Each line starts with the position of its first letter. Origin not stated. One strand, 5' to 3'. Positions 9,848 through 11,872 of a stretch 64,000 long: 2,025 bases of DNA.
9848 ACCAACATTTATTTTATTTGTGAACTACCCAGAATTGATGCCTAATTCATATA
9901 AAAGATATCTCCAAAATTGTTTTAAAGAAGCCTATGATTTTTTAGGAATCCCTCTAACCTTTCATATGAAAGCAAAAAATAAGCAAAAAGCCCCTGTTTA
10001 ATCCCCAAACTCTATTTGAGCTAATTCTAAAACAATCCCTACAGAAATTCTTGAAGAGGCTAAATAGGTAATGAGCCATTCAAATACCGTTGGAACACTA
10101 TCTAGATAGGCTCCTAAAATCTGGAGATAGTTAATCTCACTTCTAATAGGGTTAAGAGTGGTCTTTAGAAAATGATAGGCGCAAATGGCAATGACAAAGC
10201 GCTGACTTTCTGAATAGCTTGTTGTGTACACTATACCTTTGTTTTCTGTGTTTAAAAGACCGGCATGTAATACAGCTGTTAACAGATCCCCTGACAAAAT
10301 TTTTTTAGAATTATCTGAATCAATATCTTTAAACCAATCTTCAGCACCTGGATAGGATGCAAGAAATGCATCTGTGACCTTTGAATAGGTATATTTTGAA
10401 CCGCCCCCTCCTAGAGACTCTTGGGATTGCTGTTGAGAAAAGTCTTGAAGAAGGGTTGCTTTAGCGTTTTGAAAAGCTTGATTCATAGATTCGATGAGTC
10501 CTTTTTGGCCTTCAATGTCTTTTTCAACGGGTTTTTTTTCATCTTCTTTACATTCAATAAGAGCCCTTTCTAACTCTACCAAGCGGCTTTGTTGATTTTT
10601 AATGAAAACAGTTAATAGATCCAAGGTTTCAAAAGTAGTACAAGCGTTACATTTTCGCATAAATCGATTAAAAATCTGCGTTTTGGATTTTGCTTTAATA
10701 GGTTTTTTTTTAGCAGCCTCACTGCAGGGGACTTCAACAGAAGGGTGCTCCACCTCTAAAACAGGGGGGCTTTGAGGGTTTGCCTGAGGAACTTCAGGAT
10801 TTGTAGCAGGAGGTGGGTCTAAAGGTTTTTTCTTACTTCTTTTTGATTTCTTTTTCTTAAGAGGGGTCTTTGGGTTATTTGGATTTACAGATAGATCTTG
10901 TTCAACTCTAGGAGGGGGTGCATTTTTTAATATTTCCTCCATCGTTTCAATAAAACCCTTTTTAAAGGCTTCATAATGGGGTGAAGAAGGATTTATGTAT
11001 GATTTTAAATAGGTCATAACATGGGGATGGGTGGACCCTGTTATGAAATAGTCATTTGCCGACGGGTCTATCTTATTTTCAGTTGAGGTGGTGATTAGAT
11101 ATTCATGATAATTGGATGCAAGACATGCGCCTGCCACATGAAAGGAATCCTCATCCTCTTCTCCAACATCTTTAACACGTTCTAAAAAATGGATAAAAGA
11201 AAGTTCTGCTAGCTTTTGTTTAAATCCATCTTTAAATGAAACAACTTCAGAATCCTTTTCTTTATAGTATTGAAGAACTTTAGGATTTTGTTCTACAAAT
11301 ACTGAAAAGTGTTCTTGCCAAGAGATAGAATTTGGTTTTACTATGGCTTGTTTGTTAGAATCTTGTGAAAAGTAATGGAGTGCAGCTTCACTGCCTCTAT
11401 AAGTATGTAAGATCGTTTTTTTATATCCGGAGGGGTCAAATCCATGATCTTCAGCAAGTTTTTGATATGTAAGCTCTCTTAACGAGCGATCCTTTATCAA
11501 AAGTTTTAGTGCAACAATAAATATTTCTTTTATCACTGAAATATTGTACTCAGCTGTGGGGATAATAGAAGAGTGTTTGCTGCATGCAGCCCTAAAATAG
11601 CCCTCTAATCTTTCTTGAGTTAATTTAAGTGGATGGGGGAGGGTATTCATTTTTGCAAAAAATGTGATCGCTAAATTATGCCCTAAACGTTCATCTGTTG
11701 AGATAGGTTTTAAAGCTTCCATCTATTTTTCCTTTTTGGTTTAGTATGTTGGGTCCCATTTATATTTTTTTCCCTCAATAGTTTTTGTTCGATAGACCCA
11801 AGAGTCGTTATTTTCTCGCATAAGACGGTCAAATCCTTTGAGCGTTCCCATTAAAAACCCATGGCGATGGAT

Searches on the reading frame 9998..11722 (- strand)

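Call 3: search_protein_families(library=pfam, proteins=[window:9998-11722:-], max_evalue=1)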
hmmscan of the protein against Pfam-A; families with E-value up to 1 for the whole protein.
window:9998-11722:- (574 aa): 2 families
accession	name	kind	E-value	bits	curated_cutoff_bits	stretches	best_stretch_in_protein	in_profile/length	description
PF16546.10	SGTA_dimer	-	0.025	14.8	26.8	1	170-205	4-41/67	Homodimerisation domain of SGTA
PF06294.16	CH_2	-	0.097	13.1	27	1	462-531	3-72/96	CH-like domain in sperm protein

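Call 4: search_protein_families(library=ncbifam, proteins=[window:9998-11722:-], max_evalue=0.01)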
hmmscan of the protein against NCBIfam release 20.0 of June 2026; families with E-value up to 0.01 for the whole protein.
window:9998-11722:- (574 aa): 0 families
